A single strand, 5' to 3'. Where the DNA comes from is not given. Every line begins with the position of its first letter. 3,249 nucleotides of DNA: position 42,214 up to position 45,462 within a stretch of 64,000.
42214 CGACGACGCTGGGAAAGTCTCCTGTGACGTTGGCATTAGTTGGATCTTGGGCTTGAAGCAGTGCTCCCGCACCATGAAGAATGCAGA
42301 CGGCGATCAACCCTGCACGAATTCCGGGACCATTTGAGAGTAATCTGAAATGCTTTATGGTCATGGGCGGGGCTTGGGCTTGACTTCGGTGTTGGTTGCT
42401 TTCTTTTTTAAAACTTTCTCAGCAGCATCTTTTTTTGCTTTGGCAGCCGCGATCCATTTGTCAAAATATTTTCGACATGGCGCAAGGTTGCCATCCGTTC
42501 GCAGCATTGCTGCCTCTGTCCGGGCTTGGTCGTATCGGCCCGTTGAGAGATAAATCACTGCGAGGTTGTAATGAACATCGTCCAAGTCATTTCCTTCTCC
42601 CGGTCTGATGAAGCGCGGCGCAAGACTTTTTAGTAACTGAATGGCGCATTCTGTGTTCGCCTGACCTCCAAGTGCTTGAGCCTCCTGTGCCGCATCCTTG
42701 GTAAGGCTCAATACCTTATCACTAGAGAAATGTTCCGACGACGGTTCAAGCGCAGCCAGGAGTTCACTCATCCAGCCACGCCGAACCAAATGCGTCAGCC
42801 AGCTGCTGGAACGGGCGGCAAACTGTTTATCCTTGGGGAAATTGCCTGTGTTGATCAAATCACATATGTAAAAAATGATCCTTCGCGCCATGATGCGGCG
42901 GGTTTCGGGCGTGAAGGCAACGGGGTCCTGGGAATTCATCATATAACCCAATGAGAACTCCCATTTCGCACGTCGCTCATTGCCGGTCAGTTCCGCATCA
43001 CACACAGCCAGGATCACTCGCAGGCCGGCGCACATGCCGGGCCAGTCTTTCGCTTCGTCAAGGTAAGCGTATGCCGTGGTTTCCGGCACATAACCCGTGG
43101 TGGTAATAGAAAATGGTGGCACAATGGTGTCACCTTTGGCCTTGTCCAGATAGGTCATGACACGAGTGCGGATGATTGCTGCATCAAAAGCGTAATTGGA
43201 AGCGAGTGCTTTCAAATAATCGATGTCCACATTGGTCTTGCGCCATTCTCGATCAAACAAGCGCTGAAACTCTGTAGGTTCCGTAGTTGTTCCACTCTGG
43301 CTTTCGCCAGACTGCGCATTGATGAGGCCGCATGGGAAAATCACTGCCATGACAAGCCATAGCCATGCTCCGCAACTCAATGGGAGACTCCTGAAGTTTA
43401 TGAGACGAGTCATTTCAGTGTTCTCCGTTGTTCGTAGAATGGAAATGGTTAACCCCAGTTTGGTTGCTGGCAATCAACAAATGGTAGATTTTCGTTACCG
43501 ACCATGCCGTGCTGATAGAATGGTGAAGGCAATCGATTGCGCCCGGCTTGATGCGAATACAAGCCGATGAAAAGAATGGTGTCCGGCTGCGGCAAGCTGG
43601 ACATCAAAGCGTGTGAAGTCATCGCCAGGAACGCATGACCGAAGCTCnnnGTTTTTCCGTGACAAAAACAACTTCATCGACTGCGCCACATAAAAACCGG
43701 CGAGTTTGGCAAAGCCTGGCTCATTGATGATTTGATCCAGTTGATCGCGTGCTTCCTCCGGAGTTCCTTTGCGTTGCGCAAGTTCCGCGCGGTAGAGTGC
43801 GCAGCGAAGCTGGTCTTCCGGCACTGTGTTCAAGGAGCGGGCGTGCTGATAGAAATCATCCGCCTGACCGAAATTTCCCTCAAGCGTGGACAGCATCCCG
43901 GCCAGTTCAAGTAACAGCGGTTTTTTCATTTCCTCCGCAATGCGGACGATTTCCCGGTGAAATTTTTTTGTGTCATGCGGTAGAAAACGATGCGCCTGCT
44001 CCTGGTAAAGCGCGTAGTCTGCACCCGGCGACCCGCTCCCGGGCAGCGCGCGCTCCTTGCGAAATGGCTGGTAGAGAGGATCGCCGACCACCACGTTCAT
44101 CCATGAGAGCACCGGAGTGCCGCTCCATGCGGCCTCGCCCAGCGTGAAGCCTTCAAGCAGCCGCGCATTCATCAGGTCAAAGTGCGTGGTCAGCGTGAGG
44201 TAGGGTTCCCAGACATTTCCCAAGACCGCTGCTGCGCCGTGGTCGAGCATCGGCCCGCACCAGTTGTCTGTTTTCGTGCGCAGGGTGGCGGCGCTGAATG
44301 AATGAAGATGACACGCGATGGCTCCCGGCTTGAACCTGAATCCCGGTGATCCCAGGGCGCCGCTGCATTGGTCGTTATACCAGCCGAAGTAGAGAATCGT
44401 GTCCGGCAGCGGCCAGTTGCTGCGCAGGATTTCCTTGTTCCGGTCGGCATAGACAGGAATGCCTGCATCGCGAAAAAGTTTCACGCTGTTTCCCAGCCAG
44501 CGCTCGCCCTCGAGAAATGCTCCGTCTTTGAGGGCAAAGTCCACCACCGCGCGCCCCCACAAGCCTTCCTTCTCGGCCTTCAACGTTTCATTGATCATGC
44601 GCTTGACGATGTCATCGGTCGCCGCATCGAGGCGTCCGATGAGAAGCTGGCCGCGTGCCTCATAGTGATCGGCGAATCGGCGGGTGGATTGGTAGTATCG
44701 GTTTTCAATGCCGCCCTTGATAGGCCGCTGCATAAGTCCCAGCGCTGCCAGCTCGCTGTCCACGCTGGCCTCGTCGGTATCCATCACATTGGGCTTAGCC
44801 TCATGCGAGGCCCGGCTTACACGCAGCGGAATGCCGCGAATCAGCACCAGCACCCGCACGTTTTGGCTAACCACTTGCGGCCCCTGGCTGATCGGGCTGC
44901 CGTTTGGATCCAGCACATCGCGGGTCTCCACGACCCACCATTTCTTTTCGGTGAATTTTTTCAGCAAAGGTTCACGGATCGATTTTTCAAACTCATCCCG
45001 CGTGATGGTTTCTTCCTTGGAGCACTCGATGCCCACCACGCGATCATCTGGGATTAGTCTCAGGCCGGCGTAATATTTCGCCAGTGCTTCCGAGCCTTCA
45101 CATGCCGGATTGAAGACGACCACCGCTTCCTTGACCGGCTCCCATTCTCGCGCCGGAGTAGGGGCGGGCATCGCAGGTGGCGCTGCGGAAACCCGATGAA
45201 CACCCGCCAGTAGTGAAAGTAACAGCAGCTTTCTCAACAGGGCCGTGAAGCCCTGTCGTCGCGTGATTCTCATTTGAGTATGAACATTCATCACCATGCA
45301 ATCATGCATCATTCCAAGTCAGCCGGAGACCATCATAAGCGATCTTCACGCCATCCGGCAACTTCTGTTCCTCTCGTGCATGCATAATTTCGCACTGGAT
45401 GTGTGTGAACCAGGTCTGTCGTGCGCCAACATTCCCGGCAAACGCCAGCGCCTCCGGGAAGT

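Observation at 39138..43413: Translationally coupled three-gene operon of exported proteins centred on a DUF900-type hydrolase: candidate uncharacterised secreted effector module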

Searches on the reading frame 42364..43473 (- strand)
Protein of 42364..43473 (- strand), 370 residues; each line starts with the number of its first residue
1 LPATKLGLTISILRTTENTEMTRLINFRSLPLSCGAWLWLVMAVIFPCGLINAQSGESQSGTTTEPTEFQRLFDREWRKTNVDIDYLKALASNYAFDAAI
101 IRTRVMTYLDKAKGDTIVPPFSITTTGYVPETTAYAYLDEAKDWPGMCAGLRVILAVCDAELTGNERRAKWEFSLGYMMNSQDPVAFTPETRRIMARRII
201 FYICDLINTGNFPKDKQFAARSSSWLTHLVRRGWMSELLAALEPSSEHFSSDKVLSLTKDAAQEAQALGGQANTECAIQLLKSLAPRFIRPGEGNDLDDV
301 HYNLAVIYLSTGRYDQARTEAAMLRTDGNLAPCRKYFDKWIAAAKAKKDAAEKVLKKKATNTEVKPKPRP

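Call 3: search_protein_families(library=pfam, proteins=[window:42364-43473:-], max_evalue=1)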
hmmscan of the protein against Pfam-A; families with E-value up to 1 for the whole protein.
window:42364-43473:- (370 aa): 11 families
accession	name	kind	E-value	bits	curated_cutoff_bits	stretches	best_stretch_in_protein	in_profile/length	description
PF00515.34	TPR_1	-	0.0019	18.4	27.8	1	299-317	2-20/34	Tetratricopeptide repeat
PF07719.23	TPR_2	-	0.0025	18.2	27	1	299-319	2-22/34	Tetratricopeptide repeat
PF14559.12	TPR_19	-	0.0064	17.2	25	1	296-324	23-51/68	Tetratricopeptide repeat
PF13181.12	TPR_8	-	0.0077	16.8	25.7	1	299-318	2-21/34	Tetratricopeptide repeat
PF13431.12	TPR_17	-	0.0092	16.6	24.4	1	299-318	14-33/34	Tetratricopeptide repeat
PF07721.20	TPR_4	-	0.014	16.4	27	1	300-321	3-24/26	Tetratricopeptide repeat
PF13176.12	TPR_7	-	0.067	13.8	27.9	1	301-317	2-18/36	Tetratricopeptide repeat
PF13432.12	TPR_16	-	0.074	14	32.7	1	299-321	32-53/65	Tetratricopeptide repeat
PF04049.19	ANAPC8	-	0.09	12.7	23.8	1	234-362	24-135/267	Anaphase promoting complex subunit 8 / Cdc23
PF13424.12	TPR_12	-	0.13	12.9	30.1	1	300-318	47-65/77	Tetratricopeptide repeat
PF13428.12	TPR_14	-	0.32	12.2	23.5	0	300-324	3-27/44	Tetratricopeptide repeat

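Call 4: search_protein_families(library=ncbifam, proteins=[window:42364-43473:-], max_evalue=1)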
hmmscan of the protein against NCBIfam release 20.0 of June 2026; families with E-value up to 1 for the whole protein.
window:42364-43473:- (370 aa): 1 family
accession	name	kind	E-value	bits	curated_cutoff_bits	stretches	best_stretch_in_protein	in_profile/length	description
NF000025.1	MFS_efflux_tcmA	exception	0.22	10.2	999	1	7-51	258-300/538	tetracenomycin C efflux MFS transporter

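Call 11: find_homologous_proteins(query=window:42364-43413:-)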
Query window:42364-43413:- (350 aa): 8 proteins with E <= 0.001 among 2861 candidates.
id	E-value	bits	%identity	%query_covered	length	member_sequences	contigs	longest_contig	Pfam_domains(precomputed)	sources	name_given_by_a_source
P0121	2.3e-236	801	100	100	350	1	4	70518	-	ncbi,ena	-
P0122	1.0e-172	592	75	100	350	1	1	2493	-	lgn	-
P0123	4.2e-172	590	75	100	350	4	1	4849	-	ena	-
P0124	1.8e-134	466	60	100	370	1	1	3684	-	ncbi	-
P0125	3.2e-134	466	63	95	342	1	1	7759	-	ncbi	-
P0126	2.6e-130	453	58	99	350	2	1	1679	-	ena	-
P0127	2.3e-125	436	61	90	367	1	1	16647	-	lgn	-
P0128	6.4e-116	405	73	71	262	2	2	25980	-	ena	-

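Call 16: find_encoding_contigs(protein=P0128, flank=10000, max_places=2)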
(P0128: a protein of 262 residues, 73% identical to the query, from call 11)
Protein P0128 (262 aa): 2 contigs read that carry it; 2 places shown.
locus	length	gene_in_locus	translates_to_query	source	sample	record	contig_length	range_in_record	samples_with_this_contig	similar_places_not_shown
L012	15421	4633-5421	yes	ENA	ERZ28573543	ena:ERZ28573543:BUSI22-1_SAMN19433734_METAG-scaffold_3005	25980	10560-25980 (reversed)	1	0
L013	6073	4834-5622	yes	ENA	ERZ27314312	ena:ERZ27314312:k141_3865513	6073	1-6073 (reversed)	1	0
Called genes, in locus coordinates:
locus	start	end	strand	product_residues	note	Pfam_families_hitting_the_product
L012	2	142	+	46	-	?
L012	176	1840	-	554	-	PF02463:SMC_N, PF13476:AAA_23 (weak)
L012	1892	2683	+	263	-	PF23023:Anti-Pycsar_Apyc1 (faint), PF00753:Lactamase_B, PF12706:Lactamase_B_2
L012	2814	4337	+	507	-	-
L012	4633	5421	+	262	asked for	-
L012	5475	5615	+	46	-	-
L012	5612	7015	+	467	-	PF22322:DUF6973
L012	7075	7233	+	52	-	-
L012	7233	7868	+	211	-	-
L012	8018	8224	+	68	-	-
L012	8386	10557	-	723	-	PF00501:AMP-binding, PF13193:AMP-binding_C (faint)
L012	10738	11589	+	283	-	PF00800:PDT, PF01842:ACT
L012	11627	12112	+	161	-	-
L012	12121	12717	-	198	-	PF00677:Lum_binding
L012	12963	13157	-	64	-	PF18506:RelB-like (weak)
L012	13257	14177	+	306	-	PF00890:FAD_binding_2 (faint), PF03486:HI0933_like (faint), PF07992:Pyr_redox_2, PF13738:Pyr_redox_3, PF00070:Pyr_redox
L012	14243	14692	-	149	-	-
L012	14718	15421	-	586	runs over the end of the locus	PF20245:DUF6600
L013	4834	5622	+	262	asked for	-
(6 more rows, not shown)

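Call 23: search_protein_families(library=pfam, proteins=[L012:7012-7233:+, L012:7233-7868:+], max_evalue=1)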
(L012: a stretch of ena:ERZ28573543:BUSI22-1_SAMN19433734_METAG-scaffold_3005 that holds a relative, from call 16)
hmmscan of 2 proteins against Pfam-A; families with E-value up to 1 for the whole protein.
L012:7012-7233:+ (73 aa): 0 families

L012:7233-7868:+ (211 aa): 3 families
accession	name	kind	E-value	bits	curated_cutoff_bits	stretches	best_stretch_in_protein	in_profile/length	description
PF05425.18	CopD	-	0.029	15.2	32.1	1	167-197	6-36/105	Copper resistance protein D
PF14575.11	EphA2_TM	-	0.12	13.5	28.9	0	117-134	43-60/74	Ephrin type-A receptor 2 transmembrane domain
PF11502.13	BCL9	-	0.25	11.7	25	1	99-111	17-29/39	B-cell lymphoma 9 protein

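Call 38: find_encoding_contigs(protein=P0127, flank=8000, max_places=2)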
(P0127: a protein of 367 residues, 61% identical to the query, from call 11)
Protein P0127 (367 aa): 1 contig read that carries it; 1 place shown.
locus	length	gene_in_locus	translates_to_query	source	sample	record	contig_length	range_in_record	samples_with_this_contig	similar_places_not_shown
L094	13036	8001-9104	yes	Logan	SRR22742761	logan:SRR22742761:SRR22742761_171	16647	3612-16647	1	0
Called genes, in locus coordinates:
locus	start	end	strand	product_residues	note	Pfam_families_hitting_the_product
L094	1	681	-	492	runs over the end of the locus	-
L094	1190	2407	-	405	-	PF06792:UPF0261, PF23189:UPF0261_C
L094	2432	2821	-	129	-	PF08378:NERD (weak), PF02021:UPF0102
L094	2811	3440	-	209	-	PF01351:RNase_HII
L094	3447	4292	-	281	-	PF00753:Lactamase_B (weak), PF23023:Anti-Pycsar_Apyc1 (weak), PF12706:Lactamase_B_2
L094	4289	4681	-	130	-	PF00989:PAS (weak), PF13426:PAS_9 (weak)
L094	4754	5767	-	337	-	PF09992:NAGPA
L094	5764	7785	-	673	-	PF13604:AAA_30 (faint), PF00580:UvrD-helicase, PF01443:Viral_helicase1 (faint), PF13245:AAA_19, PF13361:UvrD_C, PF13538:UvrD_C_2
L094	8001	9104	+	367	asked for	-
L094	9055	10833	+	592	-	-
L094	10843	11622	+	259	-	-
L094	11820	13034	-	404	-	?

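Call 39: find_encoding_contigs(protein=P0125, flank=8000, max_places=2)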
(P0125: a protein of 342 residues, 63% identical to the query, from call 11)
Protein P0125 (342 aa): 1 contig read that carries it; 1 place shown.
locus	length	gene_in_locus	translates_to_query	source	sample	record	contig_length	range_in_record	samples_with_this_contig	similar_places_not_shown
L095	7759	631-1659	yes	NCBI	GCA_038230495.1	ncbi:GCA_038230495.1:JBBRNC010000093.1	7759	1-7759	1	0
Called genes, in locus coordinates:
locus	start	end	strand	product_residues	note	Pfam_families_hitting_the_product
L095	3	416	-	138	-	?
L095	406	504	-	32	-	-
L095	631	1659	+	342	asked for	-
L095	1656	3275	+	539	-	-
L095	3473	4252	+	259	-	-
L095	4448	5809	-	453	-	PF01408:GFO_IDH_MocA, PF19051:GFO_IDH_MocA_C2, PF22725:GFO_IDH_MocA_C3 (faint), PF19051:GFO_IDH_MocA_C2 (weak)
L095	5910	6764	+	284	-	-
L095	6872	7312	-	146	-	-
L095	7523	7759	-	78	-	?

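Call 40: find_encoding_contigs(protein=P0123, flank=8000, max_places=2)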
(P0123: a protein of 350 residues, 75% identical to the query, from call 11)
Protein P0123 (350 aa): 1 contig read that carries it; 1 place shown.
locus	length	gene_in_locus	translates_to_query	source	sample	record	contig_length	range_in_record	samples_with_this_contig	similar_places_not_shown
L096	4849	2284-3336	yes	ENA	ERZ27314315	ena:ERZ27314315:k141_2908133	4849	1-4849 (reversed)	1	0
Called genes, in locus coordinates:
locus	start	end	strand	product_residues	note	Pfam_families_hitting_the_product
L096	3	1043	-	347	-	?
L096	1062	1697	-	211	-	PF00697:PRAI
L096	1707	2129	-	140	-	PF00072:Response_reg (weak)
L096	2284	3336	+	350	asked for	-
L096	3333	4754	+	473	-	-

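Call 71: search_solved_structures(query=A4, max_evalue=10)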
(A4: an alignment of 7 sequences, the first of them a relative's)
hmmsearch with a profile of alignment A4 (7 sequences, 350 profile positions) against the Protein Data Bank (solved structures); distinct sequences matched with E-value up to 10: 2.
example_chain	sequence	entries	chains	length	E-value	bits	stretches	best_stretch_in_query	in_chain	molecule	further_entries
8g4k_A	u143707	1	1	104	0.27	13.3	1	208-287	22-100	5HCS_TGFBR2_1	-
6rxy_Cz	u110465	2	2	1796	0.38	12.8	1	264-341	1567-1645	Rrp5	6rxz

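Call 82: search_protein_representatives(alignment_id=A4)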
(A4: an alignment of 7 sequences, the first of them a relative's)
Query: 7 sequences, 350 profile positions. Proteins with E-value up to 0.001 (for the whole library): 6; up to 1e-10: 3; up to 1e-30: 3. The best 6 are listed.
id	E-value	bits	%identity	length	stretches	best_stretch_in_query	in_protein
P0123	7.3e-203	689.4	-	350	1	1-350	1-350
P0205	3.8e-101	354.9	-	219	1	22-231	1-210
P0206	9.0e-43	162.9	-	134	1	17-126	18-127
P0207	2.0e-08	50.0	-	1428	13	246-299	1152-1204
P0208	2.1e-08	49.9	-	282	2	53-146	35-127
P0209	3.2e-05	39.4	-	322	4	162-207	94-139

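Call 93: search_protein_families(library=pfam, proteins=[L094:9055-10830:+, L094:10843-11619:+, P0208, P0209, P0207], max_evalue=0.1)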
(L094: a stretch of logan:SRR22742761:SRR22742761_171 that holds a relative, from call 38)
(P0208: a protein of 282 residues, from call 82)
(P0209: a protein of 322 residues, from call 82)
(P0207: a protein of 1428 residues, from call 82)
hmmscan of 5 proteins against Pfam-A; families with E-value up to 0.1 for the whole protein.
L094:9055-10830:+ (592 aa): 0 families

L094:10843-11619:+ (259 aa): 0 families

P0208 (282 aa): 1 family
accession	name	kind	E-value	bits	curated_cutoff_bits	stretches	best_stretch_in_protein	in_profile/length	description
PF10348.14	DUF2427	-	0.07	13.4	23.8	0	4-43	44-85/105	Domain of unknown function (DUF2427)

P0209 (322 aa): 1 family
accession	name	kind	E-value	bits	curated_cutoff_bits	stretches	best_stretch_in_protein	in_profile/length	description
PF10813.13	Herpesvir_UL11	-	1.2e-06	28.6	21.2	0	139-157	6-23/32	Herpesvirus UL11 homologue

P0207 (1428 aa): 32 families (the best 25 are shown)
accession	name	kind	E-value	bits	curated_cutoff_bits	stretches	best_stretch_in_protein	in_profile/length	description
PF13424.12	TPR_12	-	0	987.1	30.1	16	847-920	3-76/77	Tetratricopeptide repeat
PF13374.12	TPR_10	-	2.3e-202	650.6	27.5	17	1017-1054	4-41/42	Tetratricopeptide repeat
PF00515.34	TPR_1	-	6.6e-162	519.9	27.8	17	765-794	3-32/34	Tetratricopeptide repeat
PF07719.23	TPR_2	-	1.1e-136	434.3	27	17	765-795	3-33/34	Tetratricopeptide repeat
PF24885.1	TPR_NPHP3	-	3.2e-125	416.7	100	9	1056-1171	98-213/239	Nephrocystin-3 TPR domain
PF13181.12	TPR_8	-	6.4e-120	381.7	25.7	17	891-919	3-31/34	Tetratricopeptide repeat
PF13176.12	TPR_7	-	6.8e-74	238.2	27.9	13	894-920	4-30/36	Tetratricopeptide repeat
PF13428.12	TPR_14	-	3.1e-53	173.1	23.5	0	894-920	6-32/44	Tetratricopeptide repeat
PF13431.12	TPR_17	-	8.1e-52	169.6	24.4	0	1009-1035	7-33/34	Tetratricopeptide repeat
PF14559.12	TPR_19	-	7.8e-49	164.3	25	9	861-918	5-54/68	Tetratricopeptide repeat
PF17874.7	TPR_MalT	-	1.5e-43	149.8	45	7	739-920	19-192/336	MalT-like TPR region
PF13174.12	TPR_6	-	3e-36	122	26.3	0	937-961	6-30/33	Tetratricopeptide repeat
PF13432.12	TPR_16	-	7.1e-28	97.1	32.7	1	857-919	7-61/65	Tetratricopeptide repeat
PF13371.12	TPR_9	-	2.5e-25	88.7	35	1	855-920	3-60/73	Tetratricopeptide repeat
PF07721.20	TPR_4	-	4.5e-15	55.1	27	0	894-914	6-26/26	Tetratricopeptide repeat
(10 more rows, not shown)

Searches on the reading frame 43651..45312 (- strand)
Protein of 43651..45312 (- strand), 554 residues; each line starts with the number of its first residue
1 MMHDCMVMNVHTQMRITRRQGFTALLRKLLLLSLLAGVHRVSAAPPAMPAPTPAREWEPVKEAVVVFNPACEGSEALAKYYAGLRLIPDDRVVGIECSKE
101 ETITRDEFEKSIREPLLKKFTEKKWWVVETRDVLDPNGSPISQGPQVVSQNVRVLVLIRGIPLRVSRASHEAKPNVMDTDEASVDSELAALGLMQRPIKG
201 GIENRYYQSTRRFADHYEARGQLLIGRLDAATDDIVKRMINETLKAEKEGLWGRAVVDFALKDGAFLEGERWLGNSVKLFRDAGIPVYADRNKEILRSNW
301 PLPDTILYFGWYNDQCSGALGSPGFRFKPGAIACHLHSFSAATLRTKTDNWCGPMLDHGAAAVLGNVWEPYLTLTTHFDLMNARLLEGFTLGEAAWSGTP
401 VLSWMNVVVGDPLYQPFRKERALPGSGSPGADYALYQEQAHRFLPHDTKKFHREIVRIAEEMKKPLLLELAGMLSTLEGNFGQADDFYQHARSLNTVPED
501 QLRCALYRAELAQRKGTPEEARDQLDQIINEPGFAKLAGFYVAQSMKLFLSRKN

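Call 23: search_protein_families(library=pfam, proteins=[window:43651-45312:-], max_evalue=1)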
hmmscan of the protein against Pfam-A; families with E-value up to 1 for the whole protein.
window:43651-45312:- (554 aa): 0 families

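Call 84: find_related_loci(query=window:43651-45312:-, collection=metagenome_contigs, flank=8000)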
Query window:43651-45312:- (554 aa) in metagenome_contigs; peptide patterns used: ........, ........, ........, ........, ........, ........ (x = any residue, [..] = any of these).
100 stretches matched a pattern; 61 encode a relative of the query (tblastn E <= 1e-3); 61 distinct loci.
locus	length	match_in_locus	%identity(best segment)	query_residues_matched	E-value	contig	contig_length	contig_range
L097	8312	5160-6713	44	5-546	9e-146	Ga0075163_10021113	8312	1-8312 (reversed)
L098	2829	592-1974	39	60-521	6e-106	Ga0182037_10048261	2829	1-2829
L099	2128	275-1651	38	60-521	3e-104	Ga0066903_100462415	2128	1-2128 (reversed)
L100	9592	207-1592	39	60-521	5e-97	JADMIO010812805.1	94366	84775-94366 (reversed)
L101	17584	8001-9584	37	16-537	5e-97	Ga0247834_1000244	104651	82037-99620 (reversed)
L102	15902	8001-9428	37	64-532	9e-91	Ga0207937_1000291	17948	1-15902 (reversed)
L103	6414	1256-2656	35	62-548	3e-88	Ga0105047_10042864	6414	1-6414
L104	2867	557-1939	36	64-527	4e-90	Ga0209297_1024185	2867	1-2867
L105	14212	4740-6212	36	59-537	9e-86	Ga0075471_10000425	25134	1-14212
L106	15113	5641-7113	36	59-537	2e-85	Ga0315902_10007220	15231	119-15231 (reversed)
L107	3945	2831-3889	41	62-417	3e-86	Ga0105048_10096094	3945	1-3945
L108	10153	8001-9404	35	64-531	2e-85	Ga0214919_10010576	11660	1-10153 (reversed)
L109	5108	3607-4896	39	51-477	8e-85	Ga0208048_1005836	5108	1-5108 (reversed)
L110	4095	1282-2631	37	54-530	4e-85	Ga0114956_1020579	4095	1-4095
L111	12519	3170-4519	37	54-530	5e-85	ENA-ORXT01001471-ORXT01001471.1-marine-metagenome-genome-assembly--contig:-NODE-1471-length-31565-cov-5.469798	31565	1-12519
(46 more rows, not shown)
